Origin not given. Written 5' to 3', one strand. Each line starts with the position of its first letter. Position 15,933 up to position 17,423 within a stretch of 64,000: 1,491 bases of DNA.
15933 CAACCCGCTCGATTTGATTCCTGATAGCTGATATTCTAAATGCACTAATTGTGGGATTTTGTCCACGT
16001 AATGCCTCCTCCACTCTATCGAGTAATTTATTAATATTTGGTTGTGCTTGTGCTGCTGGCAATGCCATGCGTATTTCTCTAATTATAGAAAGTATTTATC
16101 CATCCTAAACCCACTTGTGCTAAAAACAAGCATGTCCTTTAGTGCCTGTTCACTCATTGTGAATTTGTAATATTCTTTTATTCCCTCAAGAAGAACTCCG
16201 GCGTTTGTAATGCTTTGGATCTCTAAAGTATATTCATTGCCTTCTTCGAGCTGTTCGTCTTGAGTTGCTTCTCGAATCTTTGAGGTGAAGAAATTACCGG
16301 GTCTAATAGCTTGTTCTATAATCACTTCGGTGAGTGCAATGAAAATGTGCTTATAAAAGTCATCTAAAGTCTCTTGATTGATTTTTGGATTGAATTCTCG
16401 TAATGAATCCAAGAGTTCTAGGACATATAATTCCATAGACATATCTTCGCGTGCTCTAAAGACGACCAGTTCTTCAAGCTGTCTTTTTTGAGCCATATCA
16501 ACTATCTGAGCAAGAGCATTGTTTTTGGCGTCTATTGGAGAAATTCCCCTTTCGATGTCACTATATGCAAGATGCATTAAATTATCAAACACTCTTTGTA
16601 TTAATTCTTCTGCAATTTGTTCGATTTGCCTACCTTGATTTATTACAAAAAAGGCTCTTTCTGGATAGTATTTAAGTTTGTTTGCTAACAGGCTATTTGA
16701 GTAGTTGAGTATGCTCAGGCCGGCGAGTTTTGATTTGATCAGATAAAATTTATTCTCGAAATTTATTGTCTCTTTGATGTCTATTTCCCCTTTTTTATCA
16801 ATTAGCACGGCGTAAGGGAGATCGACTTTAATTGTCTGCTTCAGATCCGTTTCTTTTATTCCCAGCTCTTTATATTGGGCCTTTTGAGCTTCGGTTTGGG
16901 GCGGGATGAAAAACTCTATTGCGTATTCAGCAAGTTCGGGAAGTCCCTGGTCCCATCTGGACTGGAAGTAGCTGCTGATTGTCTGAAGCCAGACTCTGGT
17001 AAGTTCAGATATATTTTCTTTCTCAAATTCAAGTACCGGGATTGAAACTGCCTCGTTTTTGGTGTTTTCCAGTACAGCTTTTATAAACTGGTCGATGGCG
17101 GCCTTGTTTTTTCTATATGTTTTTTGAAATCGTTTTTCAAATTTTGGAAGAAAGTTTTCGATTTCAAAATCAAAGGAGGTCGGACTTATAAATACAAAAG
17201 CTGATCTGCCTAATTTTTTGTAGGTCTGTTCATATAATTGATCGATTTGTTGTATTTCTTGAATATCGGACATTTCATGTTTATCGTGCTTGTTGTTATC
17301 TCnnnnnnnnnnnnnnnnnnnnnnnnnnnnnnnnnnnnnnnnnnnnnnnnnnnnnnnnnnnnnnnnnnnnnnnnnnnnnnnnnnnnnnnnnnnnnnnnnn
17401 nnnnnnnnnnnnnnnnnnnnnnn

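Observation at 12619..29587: A ~17 kb block of unassignable genes dominated by three giant coiled-coil / glycine-zipper proteins and a polytopic membrane protein: candidate undescribed envelope apparatus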

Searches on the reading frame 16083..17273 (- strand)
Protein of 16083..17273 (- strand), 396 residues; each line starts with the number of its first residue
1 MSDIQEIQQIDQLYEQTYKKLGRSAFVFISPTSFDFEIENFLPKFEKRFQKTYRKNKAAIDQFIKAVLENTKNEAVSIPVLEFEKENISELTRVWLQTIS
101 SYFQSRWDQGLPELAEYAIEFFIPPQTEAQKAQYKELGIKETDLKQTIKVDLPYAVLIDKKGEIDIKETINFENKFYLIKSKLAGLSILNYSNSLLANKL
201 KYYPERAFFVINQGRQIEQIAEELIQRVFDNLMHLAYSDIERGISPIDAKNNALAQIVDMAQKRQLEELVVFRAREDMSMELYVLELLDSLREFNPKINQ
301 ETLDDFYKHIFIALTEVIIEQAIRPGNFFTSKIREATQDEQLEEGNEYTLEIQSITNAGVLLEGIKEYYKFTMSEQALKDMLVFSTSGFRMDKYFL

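Call 5: search_protein_families(library=pfam, proteins=[window:16083-17273:-], max_evalue=0.1)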
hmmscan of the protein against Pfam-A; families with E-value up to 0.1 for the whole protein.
window:16083-17273:- (396 aa): 2 families
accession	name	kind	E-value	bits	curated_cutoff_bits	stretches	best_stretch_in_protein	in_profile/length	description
PF08926.16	DUF1908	-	0.015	14.7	27.5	1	28-98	110-179/281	Domain of unknown function (DUF1908)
PF08559.15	Cut8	-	0.032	14.3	26.2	0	284-356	161-233/241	Cut8, nuclear proteasome tether protein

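Call 9: search_protein_families(library=phrogs, proteins=[window:16083-17273:-], max_evalue=0.1)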
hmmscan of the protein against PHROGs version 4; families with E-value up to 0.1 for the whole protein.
window:16083-17273:- (396 aa): 0 families

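Call 10: search_protein_families(library=ncbifam, proteins=[window:16083-17273:-], max_evalue=0.1)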
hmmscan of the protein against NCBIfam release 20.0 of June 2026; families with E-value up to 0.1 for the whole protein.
window:16083-17273:- (396 aa): 1 family
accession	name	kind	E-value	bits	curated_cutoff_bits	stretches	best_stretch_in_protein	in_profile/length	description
NF008993.0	PRK12336.1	equivalog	0.016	14.5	243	1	333-373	137-174/203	translation initiation factor IF-2 subunit beta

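Call 66: search_solved_structures(query=A4, max_evalue=10)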
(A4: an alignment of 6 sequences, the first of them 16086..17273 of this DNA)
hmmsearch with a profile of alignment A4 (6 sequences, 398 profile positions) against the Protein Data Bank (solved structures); distinct sequences matched with E-value up to 10: 0.

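Call 121: search_protein_families(library=padloc, proteins=[window:16083-17273:-], max_evalue=0.01)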
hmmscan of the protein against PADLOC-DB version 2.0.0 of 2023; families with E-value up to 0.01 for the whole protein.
window:16083-17273:- (396 aa): 0 families
